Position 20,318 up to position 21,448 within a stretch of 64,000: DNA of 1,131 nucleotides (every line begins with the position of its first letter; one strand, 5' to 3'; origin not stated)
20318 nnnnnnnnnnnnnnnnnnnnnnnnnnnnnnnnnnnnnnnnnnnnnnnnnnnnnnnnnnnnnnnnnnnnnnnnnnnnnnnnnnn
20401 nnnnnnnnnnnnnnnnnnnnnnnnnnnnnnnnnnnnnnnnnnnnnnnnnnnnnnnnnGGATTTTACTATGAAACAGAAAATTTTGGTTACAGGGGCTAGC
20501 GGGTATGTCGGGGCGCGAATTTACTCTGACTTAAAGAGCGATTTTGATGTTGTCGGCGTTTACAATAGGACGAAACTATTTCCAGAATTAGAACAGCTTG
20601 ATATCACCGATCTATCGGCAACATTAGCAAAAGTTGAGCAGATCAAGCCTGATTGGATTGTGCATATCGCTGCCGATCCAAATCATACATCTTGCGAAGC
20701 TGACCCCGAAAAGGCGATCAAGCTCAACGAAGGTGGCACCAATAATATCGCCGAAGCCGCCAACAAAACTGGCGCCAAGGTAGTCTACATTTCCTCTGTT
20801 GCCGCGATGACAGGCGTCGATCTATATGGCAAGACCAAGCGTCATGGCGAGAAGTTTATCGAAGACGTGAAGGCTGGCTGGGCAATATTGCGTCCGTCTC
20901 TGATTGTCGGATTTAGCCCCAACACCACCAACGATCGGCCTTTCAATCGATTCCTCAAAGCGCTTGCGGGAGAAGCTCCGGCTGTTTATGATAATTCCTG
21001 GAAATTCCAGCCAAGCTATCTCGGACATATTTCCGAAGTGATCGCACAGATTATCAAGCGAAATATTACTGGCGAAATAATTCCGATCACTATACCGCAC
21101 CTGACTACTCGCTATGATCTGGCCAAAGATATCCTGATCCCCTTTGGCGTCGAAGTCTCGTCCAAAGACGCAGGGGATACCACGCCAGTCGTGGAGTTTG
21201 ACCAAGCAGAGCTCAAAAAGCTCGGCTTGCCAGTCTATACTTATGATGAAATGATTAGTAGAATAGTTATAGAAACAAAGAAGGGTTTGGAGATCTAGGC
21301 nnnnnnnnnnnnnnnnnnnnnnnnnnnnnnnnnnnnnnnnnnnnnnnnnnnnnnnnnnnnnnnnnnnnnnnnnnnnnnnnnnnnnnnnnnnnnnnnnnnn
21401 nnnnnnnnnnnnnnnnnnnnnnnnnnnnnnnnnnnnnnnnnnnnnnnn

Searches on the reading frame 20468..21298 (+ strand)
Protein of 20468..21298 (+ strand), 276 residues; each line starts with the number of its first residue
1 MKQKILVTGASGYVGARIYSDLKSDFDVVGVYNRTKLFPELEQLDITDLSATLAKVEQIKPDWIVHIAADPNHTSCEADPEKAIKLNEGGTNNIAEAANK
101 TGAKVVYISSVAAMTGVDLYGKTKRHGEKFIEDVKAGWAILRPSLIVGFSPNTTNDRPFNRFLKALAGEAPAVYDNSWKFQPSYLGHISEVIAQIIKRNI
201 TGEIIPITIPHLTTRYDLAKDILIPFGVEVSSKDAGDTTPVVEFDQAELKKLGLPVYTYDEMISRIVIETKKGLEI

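Call 3: search_protein_families(library=pfam, proteins=[window:20468-21298:+], max_evalue=0.01)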
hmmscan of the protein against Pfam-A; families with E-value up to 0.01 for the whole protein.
window:20468-21298:+ (276 aa): 7 families
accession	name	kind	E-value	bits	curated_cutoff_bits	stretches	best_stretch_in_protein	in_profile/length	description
PF04321.23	RmlD_sub_bind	-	1.9e-28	99.8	27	1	4-229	2-234/287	RmlD substrate binding domain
PF01370.27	Epimerase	-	9.9e-21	74.7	20.9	1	5-130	1-152/240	NAD dependent epimerase/dehydratase family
PF02719.21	Polysacc_synt_2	-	4.7e-12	46.1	20.2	1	45-134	62-152/293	Polysaccharide biosynthesis protein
PF07993.18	NAD_binding_4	-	2.7e-08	33.7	20.1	1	61-115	89-141/258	Male sterility protein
PF16363.11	GDP_Man_Dehyd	-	4e-08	33.5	27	1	6-114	1-132/332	GDP-mannose 4,6 dehydratase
PF01073.25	3Beta_HSD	-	0.00011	21.8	22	1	6-115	1-121/280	3-beta hydroxysteroid dehydrogenase/isomerase family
PF13460.12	NAD_binding_10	-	0.00021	21.6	27.2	1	9-145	1-145/184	NAD(P)H-binding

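Call 4: search_protein_families(library=ncbifam, proteins=[window:20468-21298:+], max_evalue=0.01)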
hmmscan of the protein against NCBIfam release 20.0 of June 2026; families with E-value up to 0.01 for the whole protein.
window:20468-21298:+ (276 aa): 24 families
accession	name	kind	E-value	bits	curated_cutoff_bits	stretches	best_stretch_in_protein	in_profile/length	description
TIGR01214.1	rmlD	equivalog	5e-25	88.2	224.05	1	4-241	1-241/285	dTDP-4-dehydrorhamnose reductase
TIGR03466.1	HpnA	hypoth_equivalog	1.6e-10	40.4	367.65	1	4-116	2-119/327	hopanoid-associated sugar epimerase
NF007440.0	PRK09987.1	equivalog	1.5e-09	37.6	308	1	5-146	3-154/299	dTDP-4-dehydrorhamnose reductase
TIGR03589.1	PseB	equivalog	1.1e-08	34.4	407.75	1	45-130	61-145/324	UDP-N-acetylglucosamine 4,6-dehydratase (inverting)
NF041293.1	G6PDh_Azf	equivalog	4e-08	33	400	1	1-121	1-126/252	NAD-dependent glucose-6-phosphate dehydrogenase Azf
TIGR02197.1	heptose_epim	equivalog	4.1e-07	29.5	274.6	1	5-124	1-122/316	ADP-glyceromanno-heptose 6-epimerase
NF058621.1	DiazavRedAvaA7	equivalog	1.1e-06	28.5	400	1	4-116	2-119/304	3-diazoavenalumate denitrifying reductase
TIGR04130.1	FnlA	equivalog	1.1e-06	27.8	730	1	17-131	33-145/337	UDP-N-acetylglucosamine 4,6-dehydratase/5-epimerase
NF047837.1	UDPAcbARedWbcJ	equivalog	3.5e-06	26.2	500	1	4-136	2-119/372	UDP-2-acetamido-2,6-beta-L-arabino-hexul-4-ose reductase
NF042423.1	oxyalk_red_Shew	equivalog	4.4e-06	26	580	1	3-112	9-120/331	2-alkyl-3-oxoalkanoate reductase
TIGR02622.1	CDP_4_6_dhtase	equivalog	6.6e-06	25.5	278.45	1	25-107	44-124/352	CDP-glucose 4,6-dehydratase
TIGR01179.1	galE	equivalog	6.8e-06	25.1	262.3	1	4-116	1-126/332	UDP-glucose 4-epimerase GalE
NF042422.1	oxyalk_red_OleD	equivalog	1.6e-05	24.5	580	1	4-113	2-115/329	2-alkyl-3-oxoalkanoate reductase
NF005539.0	PRK07201.1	equivalog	3.9e-05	22.6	549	0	49-150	65-181/657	SDR family oxidoreductase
TIGR01181.1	dTDP_gluc_dehyt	equivalog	4.6e-05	22.7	365.1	1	40-132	53-141/321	dTDP-glucose 4,6-dehydratase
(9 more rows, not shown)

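Call 9: search_protein_families(library=padloc, proteins=[window:20468-21298:+], max_evalue=0.01)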
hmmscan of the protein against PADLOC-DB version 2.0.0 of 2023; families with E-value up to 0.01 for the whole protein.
window:20468-21298:+ (276 aa): 0 families

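Call 64: find_related_loci(query=window:20468-21298:+, collection=metagenome_contigs, flank=6000)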
Query window:20468-21298:+ (276 aa) in metagenome_contigs; peptide patterns used: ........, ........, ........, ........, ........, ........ (x = any residue, [..] = any of these).
361 stretches matched a pattern; 93 encode a relative of the query (tblastn E <= 1e-3); the best 80 are kept; 80 distinct loci.
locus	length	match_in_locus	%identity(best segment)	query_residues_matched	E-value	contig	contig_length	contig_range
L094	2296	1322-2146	53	1-273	7e-99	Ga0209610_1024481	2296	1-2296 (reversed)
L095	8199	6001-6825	53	1-273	4e-95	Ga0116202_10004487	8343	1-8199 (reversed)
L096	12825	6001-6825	52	2-276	2e-92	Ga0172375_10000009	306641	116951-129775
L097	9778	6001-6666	24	4-223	1e-11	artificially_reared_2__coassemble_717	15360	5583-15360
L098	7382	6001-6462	29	5-148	7e-11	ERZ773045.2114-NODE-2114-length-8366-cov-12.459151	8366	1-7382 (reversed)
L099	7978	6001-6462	29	5-148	9e-11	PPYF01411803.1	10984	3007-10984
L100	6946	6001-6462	29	5-148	8e-11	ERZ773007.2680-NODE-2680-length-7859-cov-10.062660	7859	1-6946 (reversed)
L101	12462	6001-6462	29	5-148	1e-10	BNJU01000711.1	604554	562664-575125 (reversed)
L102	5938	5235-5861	25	1-179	1e-10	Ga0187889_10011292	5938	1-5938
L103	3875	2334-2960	25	1-179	1e-10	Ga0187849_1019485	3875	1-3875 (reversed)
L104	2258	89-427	29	3-104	4e-10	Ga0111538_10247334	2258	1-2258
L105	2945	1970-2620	25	1-174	5e-10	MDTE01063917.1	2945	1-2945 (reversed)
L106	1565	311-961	25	1-174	4e-10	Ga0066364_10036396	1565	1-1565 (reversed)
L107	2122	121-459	28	3-104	6e-10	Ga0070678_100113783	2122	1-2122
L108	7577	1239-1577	28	3-104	8e-10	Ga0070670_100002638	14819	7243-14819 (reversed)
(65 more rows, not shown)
